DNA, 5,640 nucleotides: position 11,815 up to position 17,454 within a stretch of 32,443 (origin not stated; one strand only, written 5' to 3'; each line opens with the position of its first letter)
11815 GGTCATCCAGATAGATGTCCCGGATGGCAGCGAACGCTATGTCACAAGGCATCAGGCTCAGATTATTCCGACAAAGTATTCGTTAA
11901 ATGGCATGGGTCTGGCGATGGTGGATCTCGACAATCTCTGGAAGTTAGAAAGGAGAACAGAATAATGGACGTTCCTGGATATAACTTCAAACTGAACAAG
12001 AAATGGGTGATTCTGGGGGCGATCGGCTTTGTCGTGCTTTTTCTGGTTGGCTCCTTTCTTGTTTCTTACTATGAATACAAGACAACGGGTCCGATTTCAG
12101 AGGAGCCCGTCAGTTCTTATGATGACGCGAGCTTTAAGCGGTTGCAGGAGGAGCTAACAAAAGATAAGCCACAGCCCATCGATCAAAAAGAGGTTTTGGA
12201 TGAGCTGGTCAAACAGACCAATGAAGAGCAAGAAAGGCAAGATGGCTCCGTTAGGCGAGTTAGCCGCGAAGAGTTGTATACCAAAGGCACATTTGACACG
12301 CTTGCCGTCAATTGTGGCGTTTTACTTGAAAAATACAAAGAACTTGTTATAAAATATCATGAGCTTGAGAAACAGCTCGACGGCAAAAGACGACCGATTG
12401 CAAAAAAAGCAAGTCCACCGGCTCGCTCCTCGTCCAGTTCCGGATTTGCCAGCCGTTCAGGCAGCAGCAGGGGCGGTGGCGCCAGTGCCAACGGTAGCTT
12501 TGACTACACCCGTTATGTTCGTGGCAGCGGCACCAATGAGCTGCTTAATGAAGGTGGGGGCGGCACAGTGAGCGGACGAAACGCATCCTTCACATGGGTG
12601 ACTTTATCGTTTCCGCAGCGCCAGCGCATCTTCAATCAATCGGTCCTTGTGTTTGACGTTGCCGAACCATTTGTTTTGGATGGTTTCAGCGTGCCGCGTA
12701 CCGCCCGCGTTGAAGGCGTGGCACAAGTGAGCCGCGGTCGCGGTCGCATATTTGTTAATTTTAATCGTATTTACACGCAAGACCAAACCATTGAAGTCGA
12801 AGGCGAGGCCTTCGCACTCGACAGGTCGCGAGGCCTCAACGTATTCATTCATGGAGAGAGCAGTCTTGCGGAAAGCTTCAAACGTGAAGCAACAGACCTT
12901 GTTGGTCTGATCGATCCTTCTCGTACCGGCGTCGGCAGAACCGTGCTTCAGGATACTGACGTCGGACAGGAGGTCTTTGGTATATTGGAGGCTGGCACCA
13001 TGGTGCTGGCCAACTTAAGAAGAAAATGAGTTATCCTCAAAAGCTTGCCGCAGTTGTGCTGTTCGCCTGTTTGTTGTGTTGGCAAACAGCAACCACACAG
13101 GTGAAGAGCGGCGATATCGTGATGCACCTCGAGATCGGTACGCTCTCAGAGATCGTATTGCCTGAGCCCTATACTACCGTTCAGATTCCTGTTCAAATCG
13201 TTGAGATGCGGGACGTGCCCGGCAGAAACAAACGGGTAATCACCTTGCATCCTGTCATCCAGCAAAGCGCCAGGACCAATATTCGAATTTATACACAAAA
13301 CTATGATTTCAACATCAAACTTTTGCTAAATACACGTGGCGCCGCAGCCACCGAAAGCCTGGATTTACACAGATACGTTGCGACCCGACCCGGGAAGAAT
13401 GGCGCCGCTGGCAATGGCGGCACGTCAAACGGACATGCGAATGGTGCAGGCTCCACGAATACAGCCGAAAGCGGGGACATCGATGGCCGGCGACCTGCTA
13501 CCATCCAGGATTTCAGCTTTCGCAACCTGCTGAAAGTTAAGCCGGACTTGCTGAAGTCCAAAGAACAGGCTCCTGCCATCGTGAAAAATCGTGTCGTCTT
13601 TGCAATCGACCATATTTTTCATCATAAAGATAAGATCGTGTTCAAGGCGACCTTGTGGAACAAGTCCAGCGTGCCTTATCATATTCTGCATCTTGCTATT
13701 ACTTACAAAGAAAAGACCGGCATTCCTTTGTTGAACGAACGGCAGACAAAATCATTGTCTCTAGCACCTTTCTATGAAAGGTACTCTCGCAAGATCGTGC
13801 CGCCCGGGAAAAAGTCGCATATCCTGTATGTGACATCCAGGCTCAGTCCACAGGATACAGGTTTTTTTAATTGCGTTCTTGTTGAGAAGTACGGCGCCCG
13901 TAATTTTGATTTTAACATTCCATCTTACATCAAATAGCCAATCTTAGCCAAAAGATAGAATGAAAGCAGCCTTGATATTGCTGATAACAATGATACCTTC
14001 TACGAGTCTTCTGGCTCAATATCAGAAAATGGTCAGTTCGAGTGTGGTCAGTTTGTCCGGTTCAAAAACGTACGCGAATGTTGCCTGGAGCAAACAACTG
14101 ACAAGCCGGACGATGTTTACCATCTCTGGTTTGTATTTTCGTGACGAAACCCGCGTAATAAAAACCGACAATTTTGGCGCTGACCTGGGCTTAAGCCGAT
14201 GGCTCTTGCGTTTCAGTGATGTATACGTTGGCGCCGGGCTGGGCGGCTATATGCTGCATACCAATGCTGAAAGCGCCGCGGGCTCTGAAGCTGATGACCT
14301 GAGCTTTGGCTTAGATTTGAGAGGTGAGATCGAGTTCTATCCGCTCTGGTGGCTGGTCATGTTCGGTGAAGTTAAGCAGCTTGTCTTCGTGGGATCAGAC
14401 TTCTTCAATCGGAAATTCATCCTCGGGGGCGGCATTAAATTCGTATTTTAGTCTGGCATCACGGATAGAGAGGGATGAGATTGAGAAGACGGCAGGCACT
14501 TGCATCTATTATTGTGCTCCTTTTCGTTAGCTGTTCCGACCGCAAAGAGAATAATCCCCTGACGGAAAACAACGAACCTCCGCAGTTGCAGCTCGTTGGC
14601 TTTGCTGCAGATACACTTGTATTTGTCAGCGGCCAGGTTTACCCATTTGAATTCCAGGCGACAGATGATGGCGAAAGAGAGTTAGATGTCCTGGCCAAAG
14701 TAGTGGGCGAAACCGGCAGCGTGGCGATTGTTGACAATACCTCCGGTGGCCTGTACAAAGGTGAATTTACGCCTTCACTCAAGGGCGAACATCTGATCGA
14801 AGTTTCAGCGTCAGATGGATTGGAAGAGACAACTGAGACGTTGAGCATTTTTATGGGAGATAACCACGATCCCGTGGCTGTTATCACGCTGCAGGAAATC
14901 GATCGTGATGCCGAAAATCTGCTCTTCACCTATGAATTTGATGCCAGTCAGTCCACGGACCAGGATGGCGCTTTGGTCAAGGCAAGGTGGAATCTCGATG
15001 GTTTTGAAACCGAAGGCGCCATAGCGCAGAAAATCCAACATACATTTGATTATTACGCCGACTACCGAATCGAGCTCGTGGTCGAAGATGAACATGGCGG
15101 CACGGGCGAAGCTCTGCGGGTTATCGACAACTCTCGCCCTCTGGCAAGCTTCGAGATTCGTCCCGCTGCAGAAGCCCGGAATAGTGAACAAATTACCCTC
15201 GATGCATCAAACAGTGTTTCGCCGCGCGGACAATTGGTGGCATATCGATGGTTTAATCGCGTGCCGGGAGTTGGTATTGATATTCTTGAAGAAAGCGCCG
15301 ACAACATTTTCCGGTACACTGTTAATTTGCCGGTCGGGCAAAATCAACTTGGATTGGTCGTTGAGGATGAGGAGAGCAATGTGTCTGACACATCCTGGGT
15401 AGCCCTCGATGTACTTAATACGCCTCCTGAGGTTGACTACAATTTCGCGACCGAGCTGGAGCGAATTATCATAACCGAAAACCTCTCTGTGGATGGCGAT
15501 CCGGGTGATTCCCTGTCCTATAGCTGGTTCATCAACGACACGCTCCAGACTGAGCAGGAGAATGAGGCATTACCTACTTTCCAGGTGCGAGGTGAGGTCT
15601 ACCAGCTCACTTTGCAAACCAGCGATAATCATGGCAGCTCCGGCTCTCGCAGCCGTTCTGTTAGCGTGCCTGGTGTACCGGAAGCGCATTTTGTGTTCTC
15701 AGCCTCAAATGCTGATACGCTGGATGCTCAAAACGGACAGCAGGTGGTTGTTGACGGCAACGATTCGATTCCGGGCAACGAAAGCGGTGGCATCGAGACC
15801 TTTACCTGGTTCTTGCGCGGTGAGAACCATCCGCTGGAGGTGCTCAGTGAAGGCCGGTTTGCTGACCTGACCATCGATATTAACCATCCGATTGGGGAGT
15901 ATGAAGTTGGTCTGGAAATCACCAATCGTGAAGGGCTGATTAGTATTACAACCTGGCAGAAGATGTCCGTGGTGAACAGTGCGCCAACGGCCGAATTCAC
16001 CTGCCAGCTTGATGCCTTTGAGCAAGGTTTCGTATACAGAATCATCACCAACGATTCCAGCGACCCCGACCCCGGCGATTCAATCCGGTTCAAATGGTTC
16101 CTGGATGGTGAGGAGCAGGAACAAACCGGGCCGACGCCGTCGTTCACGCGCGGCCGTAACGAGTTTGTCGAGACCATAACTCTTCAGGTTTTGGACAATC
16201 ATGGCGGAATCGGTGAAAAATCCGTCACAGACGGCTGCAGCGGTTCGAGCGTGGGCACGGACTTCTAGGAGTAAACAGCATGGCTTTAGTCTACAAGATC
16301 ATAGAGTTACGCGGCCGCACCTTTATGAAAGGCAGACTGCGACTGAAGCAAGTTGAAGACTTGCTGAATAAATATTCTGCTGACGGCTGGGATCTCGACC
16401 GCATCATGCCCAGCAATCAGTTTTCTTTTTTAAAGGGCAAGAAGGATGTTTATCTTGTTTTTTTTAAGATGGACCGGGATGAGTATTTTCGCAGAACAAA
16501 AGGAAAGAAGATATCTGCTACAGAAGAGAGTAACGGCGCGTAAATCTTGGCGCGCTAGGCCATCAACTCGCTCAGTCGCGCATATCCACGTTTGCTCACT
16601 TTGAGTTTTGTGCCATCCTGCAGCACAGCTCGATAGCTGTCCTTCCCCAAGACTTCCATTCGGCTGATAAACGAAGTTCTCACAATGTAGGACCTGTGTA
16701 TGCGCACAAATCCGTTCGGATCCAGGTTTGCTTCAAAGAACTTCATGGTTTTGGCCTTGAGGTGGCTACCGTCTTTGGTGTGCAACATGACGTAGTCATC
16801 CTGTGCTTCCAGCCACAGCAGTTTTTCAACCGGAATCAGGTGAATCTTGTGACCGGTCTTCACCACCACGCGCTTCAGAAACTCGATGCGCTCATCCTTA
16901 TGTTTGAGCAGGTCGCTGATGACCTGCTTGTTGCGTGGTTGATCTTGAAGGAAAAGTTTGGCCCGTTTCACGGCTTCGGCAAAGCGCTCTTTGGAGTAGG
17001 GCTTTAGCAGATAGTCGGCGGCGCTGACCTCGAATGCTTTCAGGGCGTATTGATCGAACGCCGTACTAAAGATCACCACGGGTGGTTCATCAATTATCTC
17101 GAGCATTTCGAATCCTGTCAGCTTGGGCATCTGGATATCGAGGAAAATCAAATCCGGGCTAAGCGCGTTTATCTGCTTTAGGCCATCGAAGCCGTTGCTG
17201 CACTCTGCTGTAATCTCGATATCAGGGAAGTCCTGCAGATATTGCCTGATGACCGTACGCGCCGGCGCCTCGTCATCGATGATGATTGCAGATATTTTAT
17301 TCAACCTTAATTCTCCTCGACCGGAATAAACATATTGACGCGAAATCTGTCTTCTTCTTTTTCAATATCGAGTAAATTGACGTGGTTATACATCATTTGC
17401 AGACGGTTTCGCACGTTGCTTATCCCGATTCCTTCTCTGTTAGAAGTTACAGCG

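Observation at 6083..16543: Orphan VirB/Trb/Tra-like type IV secretion operon with no coupling protein, relaxase, VirB11 or mobility genes, sitting among housekeeping genes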

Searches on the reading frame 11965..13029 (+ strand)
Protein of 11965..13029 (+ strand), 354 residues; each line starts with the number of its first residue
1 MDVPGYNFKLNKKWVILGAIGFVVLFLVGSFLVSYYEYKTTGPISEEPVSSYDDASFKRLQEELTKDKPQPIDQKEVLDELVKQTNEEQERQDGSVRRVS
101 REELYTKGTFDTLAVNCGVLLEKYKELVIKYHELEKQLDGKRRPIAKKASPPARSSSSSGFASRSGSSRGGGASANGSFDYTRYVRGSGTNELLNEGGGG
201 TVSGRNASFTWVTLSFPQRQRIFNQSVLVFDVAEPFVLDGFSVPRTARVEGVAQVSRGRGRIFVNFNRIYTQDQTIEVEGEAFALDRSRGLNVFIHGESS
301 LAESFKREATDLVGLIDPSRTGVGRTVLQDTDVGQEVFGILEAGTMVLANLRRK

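Call 4: search_protein_families(library=pfam, proteins=[window:11965-13029:+], max_evalue=1)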
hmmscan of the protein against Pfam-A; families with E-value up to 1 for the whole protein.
window:11965-13029:+ (354 aa): 2 families
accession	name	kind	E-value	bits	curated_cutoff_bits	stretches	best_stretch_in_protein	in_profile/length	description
PF12508.14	Transposon_TraM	-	2.3e-05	25.4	25.1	1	218-296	7-83/145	Conjugative transposon, TraM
PF04689.18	S1FA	-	0.1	13.2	21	1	15-51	13-49/66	DNA binding protein S1FA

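Call 16: search_protein_families(library=ncbifam, proteins=[window:11965-13029:+], max_evalue=1)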
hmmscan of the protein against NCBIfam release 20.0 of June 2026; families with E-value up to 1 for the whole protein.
window:11965-13029:+ (354 aa): 1 family
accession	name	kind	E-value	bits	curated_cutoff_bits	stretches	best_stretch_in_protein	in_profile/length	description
TIGR03779.1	Bac_Flav_CT_M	equivalog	0.0025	17.1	172.45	1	218-293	264-337/410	conjugative transposon protein TraM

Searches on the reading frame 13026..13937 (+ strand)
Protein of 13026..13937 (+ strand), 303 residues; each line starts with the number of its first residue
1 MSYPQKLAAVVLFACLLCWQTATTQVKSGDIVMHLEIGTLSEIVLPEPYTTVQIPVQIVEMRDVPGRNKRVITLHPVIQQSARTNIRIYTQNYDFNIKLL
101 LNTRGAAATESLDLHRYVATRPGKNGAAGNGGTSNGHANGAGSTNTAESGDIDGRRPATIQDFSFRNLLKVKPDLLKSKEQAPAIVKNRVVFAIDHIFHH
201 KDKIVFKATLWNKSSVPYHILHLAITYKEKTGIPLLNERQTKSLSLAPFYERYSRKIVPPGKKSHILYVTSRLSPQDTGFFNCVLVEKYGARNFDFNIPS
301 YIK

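Call 4: search_protein_families(library=pfam, proteins=[window:13026-13937:+], max_evalue=1)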
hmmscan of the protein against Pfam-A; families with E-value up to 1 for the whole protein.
window:13026-13937:+ (303 aa): 1 family
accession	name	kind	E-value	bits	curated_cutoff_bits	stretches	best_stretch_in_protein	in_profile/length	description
PF13595.11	DUF4138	-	1.2e-06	28.5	31.1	1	185-298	124-234/245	Domain of unknown function (DUF4138)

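Call 16: search_protein_families(library=ncbifam, proteins=[window:13026-13937:+], max_evalue=1)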
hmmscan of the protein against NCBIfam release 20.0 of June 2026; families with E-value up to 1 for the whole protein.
window:13026-13937:+ (303 aa): 2 families
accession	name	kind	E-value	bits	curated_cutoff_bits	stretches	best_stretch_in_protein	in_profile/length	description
TIGR03780.1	Bac_Flav_CT_N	equivalog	4.9e-05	22.6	164.1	1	187-298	166-274/285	conjugative transposon protein TraN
NF009790.1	PRK13282.1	equivalog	0.12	12.5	135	1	270-303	27-60/128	flagellar assembly protein FliW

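Call 81: search_solved_structures(query=A6, max_evalue=1)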
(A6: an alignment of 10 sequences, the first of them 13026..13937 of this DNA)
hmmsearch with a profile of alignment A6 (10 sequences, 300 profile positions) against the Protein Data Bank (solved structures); distinct sequences matched with E-value up to 1: 3.
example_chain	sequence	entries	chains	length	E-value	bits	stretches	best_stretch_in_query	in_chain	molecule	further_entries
2acx_A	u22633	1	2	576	0.54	12.7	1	174-219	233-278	G protein-coupled receptor kinase 6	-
3nyn_A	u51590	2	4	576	0.55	12.7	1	174-219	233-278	G protein-coupled receptor kinase 6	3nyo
4y66_A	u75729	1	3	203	0.61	12.5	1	106-209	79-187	Mnd1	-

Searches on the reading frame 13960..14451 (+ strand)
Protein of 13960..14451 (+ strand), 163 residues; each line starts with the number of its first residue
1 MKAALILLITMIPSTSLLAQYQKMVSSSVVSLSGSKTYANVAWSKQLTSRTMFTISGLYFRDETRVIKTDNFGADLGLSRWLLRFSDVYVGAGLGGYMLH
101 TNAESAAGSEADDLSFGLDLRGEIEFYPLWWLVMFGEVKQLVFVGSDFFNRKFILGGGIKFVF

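Call 4: search_protein_families(library=pfam, proteins=[window:13960-14451:+], max_evalue=1)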
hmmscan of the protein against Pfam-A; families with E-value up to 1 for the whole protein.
window:13960-14451:+ (163 aa): 0 families

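Call 16: search_protein_families(library=ncbifam, proteins=[window:13960-14451:+], max_evalue=1)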
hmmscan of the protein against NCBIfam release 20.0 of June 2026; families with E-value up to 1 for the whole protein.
window:13960-14451:+ (163 aa): 1 family
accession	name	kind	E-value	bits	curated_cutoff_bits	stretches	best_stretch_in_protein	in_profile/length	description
NF047413.1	heterocyst_PatX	equivalog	0.13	13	30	1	1-49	1-49/69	heterocyst-inhibiting protein PatX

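Call 82: search_solved_structures(query=A7, max_evalue=1)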
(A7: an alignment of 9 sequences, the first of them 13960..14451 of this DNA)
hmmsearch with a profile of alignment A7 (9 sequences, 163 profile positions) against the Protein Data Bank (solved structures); distinct sequences matched with E-value up to 1: 1.
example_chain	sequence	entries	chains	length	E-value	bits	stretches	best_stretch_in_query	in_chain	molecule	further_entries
7d1l_A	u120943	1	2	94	0.79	12.7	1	63-121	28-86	Embryonic developmental protein tofu-6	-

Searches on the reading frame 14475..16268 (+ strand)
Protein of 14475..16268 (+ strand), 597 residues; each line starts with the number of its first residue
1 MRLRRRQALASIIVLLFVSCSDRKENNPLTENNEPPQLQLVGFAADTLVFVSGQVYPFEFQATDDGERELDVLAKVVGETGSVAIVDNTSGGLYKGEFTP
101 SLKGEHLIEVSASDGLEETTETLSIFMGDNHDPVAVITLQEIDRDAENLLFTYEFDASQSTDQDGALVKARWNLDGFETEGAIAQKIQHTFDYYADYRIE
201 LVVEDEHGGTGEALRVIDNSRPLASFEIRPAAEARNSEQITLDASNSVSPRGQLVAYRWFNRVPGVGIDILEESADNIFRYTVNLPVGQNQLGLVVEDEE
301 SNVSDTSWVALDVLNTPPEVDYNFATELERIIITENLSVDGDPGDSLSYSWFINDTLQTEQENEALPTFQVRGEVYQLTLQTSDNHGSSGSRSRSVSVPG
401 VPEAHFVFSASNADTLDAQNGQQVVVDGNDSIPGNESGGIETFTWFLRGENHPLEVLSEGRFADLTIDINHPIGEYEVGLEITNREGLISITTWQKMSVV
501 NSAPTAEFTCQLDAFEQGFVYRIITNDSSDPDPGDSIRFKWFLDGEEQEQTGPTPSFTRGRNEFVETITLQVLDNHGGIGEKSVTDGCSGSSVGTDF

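Call 4: search_protein_families(library=pfam, proteins=[window:14475-16268:+], max_evalue=1)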
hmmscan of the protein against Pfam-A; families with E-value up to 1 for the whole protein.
window:14475-16268:+ (597 aa): 5 families
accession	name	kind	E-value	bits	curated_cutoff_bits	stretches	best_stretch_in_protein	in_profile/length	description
PF18911.6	PKD_4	-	3.7e-18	65.8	27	3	130-211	1-76/85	PKD domain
PF21027.3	Sde0182_C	-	6.6e-12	46.3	27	2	337-426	8-81/83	Cellulose-binding protein Sde0182, C-terminal domain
PF00801.26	PKD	-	6.4e-07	29.7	23.5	1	152-216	16-78/80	PKD domain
PF22352.2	K319L-like_PKD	-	7.3e-06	26.3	27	0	340-398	22-84/84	K319L-like, PKD domain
PF00630.25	Filamin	-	0.0015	19.7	26.9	1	51-112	18-82/93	Filamin/ABP280 repeat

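Call 16: search_protein_families(library=ncbifam, proteins=[window:14475-16268:+], max_evalue=1)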
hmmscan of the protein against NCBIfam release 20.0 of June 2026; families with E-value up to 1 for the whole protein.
window:14475-16268:+ (597 aa): 1 family
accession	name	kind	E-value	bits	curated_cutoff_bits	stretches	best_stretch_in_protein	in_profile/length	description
NF011760.0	PRK15213.1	equivalog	0.0021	16.1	752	1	336-438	568-671/796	PefC/AfrB family outer membrane usher protein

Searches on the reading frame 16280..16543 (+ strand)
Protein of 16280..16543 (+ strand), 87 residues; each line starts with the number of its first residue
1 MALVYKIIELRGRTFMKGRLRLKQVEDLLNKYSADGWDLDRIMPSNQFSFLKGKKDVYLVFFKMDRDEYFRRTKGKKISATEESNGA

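Call 5: search_protein_families(library=pfam, proteins=[window:16280-16543:+], max_evalue=0.01)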
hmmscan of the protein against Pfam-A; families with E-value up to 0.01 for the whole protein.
window:16280-16543:+ (87 aa): 1 family
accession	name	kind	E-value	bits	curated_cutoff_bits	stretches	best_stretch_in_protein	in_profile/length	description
PF13783.11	DUF4177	-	1.7e-07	31.8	25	1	5-63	3-63/65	Domain of unknown function (DUF4177)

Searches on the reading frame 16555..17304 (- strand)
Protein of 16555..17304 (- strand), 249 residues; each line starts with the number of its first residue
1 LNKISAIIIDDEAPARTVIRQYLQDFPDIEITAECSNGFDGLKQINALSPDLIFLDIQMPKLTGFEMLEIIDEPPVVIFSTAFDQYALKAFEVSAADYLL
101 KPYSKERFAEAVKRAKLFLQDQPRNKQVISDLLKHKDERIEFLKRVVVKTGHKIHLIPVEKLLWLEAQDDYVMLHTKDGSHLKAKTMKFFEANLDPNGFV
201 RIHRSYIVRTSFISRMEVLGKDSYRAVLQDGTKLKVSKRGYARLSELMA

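Call 5: search_protein_families(library=pfam, proteins=[window:16555-17304:-], max_evalue=0.01)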
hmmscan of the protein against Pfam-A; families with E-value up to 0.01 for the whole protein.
window:16555-17304:- (249 aa): 3 families
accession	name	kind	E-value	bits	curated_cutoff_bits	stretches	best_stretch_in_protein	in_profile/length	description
PF04397.21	LytTR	-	7.6e-23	81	22.6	1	153-248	2-97/98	LytTr DNA-binding domain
PF00072.30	Response_reg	-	3.2e-21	76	30.2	1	7-113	2-111/111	Response regulator receiver domain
PF15092.11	UPF0728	-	0.0091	16.2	27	0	131-162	18-49/88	Uncharacterised protein family UPF0728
